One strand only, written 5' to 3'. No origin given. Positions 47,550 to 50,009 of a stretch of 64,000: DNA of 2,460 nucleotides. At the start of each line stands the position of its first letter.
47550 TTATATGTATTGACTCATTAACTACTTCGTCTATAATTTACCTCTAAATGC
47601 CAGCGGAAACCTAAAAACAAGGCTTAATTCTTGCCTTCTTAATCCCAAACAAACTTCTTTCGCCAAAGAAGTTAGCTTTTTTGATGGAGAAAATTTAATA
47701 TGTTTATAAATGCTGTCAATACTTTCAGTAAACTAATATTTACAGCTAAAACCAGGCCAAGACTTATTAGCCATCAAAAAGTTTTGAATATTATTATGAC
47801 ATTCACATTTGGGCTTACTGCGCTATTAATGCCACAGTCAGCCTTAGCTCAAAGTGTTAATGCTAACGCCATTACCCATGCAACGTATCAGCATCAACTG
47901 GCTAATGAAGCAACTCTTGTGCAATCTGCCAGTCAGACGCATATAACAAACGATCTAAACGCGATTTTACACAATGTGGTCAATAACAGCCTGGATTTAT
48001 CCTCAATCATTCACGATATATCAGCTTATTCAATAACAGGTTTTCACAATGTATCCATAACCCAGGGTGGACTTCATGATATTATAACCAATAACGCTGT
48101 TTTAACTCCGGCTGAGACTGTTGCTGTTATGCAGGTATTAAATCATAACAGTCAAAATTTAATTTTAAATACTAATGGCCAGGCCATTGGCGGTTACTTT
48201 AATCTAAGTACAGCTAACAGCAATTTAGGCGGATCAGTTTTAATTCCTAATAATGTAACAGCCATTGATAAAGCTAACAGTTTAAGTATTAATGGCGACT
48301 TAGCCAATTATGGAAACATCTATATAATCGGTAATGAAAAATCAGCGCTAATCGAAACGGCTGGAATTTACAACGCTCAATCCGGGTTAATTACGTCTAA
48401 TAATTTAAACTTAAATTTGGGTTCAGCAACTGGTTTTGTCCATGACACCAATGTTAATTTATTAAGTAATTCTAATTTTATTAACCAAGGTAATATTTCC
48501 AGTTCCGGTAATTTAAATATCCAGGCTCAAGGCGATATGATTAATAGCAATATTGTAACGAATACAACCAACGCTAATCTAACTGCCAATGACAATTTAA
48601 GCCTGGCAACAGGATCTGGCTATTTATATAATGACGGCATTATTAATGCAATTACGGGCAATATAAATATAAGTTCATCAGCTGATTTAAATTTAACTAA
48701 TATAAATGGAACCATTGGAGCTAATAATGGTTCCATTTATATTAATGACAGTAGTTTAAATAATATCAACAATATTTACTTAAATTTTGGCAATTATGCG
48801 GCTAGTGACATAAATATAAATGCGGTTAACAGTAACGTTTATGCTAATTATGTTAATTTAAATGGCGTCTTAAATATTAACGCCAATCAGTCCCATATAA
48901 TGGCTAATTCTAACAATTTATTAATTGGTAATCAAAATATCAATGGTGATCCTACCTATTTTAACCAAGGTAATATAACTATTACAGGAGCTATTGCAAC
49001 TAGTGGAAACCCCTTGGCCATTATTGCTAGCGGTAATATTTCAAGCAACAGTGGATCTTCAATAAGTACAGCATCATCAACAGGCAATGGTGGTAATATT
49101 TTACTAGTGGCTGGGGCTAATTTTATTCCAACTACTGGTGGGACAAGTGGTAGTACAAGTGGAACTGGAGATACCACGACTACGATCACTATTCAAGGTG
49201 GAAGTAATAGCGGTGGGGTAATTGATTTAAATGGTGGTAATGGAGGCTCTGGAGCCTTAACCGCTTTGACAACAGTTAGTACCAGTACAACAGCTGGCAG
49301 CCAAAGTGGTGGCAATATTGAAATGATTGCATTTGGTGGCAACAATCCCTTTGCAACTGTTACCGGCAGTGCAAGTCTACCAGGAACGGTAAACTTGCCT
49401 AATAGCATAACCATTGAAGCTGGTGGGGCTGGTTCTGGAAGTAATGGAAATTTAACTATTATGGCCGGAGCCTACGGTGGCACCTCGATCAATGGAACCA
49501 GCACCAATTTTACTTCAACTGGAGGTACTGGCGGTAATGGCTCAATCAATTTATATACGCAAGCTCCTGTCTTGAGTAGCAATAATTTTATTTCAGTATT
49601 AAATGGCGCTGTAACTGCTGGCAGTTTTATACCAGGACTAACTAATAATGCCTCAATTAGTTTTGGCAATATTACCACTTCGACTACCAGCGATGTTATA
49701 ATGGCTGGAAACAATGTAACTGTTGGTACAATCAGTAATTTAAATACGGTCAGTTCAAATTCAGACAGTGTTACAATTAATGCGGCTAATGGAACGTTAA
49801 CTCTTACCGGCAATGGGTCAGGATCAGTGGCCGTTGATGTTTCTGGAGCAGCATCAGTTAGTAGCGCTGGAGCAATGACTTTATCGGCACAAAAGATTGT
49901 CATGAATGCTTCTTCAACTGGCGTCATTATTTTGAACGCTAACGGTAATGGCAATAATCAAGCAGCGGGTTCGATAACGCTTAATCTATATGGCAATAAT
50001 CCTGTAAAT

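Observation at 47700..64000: Unlisted giant open reading frame (at least 5,433 codons) fills the last 16.3 kb on the + strand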

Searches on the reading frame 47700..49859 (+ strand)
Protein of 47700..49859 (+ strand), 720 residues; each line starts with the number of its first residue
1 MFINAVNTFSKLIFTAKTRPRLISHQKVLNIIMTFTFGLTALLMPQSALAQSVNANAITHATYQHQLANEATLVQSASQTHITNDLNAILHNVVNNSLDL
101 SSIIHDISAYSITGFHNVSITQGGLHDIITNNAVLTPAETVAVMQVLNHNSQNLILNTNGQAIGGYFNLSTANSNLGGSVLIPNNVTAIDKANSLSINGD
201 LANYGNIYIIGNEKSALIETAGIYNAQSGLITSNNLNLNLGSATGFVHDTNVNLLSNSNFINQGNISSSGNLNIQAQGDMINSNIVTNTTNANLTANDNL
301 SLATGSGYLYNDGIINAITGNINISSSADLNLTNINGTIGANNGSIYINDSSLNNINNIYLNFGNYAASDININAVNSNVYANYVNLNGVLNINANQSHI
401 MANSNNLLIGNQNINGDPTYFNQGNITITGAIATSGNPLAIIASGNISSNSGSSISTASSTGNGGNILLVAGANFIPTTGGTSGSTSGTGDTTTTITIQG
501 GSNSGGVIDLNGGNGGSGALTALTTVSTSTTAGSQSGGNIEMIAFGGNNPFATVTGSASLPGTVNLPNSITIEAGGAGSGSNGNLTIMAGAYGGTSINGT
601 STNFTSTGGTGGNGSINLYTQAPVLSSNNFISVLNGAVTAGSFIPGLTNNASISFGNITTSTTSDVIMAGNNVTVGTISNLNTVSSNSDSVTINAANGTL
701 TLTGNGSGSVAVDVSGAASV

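Call 47: predict_structure(alignment_id=A2)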
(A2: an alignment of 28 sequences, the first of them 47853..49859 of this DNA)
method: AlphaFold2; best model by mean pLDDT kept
length: 669 residues; sequences in the alignment: 28
mean_pLDDT: 82.1   pTM: 0.83
mean pLDDT of the five models: 82.1, 81.6, 79.5, 78.2, 78.0
residues with pLDDT >= 90: 367; 70-90: 159; 50-70: 62; < 50: 81
segments of 3 or more residues with pLDDT < 50: 1-43, 429-441, 463-468, 501-506, 632-636, 654-658
pLDDT, mean of each block of 10 residues (from residue 1): 34 39 36 34 69 90 90 93 93 92 96 91 80 92 89 91 87 95 70 64 97 96 97 78 97 95 97 95 94 92 80 96 92 94 94 96 93 95 95 92 91 96 72 39 79 91 52 89 91 78 49 89 92 93 86 87 89 84 90 88 87 80 80 53 79 53 51
secondary structure, 60 per line:
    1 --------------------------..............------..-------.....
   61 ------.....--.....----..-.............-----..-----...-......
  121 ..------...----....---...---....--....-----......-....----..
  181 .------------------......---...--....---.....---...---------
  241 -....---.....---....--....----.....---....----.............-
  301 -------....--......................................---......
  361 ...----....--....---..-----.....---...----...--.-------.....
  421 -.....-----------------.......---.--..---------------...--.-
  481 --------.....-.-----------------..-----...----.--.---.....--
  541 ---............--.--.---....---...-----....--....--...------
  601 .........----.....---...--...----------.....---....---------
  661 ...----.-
elements in order (helices of 4 or more, strands of 3 or more residues): H27-40 E67-71 E74-78 H86-98 E111-113 E115-117 H118-122 E129-131 E136-139 E143-145 E149-152 E155-158 E164-169 E171-174 E179-181 E200-205 E209-211 E214-217 E221-225 E229-231 E242-245 E249-253 E257-260 E263-266 E271-275 E279-282 E287-299 E308-311 E314-351 E355-363 E368-371 E374-377 E388-392 E396-398 E403-405 E416-420 E422-426 E444-450 E474-476 E489-493 E520-522 E534-538 E544-555 E565-568 E572-574 E580-583 E586-589 E592-594 E601-609 E614-618 E622-624 E627-629 E640-644 E648-651 E661-663

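Call 53: fold_search(model_id=the predicted structure, library=pdb)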
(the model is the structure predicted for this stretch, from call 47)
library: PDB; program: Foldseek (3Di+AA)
matches with E <= 10: 19; with E <= 0.001: 0
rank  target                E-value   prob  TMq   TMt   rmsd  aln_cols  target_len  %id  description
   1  8cpk_B                7.0e-01  0.44  0.24  0.38  12.2       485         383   10  Crystal structure of EtpA secretion domain from Enterotoxigenic Escherichia coli (released 2024-01-10)
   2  8cpk_A                1.1e+00  0.16  0.20  0.31  13.3       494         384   10  Crystal structure of EtpA secretion domain from Enterotoxigenic Escherichia coli (released 2024-01-10)
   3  4rt6_A                1.7e+00  0.06  0.18  0.16  15.4       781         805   10  Structure of a complex between hemopexin and hemopexin binding protein (released 2016-05-18)
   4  2odl                  2.1e+00  0.13  0.21  0.33  12.9       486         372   12  Crystal structure of the HMW1 secretion domain from Haemophilus influenzae (released 2007-08-21)
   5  8vbb_A                2.7e+00  0.08  0.23  0.17  14.6       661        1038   16  The secreted adhesin EtpA of Enterotoxigenic Escherichia coli in complex with the mouse mAb 1G05 (released 2024-09-04)
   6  4rm6                  2.7e+00  0.04  0.19  0.18  14.7       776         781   10  Crystal structure of Hemopexin Binding Protein (released 2016-05-18)
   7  8egr_A                3.2e+00  0.07  0.20  0.21  14.4       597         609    9  Upper tail structure of Staphylococcus phage Andhra (released 2022-12-14)
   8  7ko9                  4.4e+00  0.01  0.11  0.13  18.1       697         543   10  Crystal structure of antigen 43 from uropathogenic Escherichia coli UTI89 (released 2022-03-09)
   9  2vfn                  5.0e+00  0.04  0.17  0.20  16.2       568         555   11  Low Temperature Structure of P22 Tailspike Protein Fragment (109-666), Mutant V125A (released 2008-12-16)
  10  5w6h_A                5.5e+00  0.02  0.15  0.14  16.6       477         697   12  Crystal structure of Bacteriophage CBA120 tailspike protein 4 enzymatically active domain (TSP4dN, orf213) (released 2018-10-24)
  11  8oq1                  5.5e+00  0.01  0.15  0.15  17.0       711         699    8  Crystal structure of tailspike depolymerase (APK14_gp49) from Acinetobacter phage vB_AbaP_APK14 (released 2023-06-07)
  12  7usl_C                5.7e+00  0.02  0.17  0.16  21.5       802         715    8  Integrin alphaM/beta2 ectodomain in complex with adenylate cyclase toxin RTX751 and M1F5 Fab (released 2022-08-17)
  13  7o9q_B                6.3e+00  0.01  0.09  0.14  17.2       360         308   14  Crystal structure of the Awp1 (adhesin-like wall protein 1) A-domain from Candida glabrata (released 2021-12-15)
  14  9bev_A                6.9e+00  0.01  0.10  0.11  22.7       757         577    8  Structure of GH110A in complex with a lambda-carrageenan oligosaccharide (released 2025-08-27)
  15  9euw                  9.0e+00  0.01  0.09  0.04  21.4       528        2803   11  Lymphostatin, conformation 2 (composite structure) (released 2025-04-09)
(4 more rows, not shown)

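Call 85: search_protein_families(library=ncbifam, proteins=[window:47700-49859:+], max_evalue=1)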
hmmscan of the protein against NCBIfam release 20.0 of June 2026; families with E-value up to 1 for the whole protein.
window:47700-49859:+ (720 aa): 1 family
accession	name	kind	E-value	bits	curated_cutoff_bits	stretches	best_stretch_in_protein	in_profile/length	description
TIGR04035.1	glucan_65_rpt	repeat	0.0053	16.9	147.7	1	404-436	7-39/64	glucan-binding repeat-containing protein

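Call 96: search_solved_structures(query=A2, max_evalue=1)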
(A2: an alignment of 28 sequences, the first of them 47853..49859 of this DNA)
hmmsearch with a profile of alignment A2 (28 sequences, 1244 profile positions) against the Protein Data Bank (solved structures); distinct sequences matched with E-value up to 1: 1.
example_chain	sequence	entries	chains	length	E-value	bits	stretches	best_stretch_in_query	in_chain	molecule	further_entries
9pl0_A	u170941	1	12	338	0.39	11.9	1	543-656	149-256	Enoyl-[acyl-carrier-protein] reductase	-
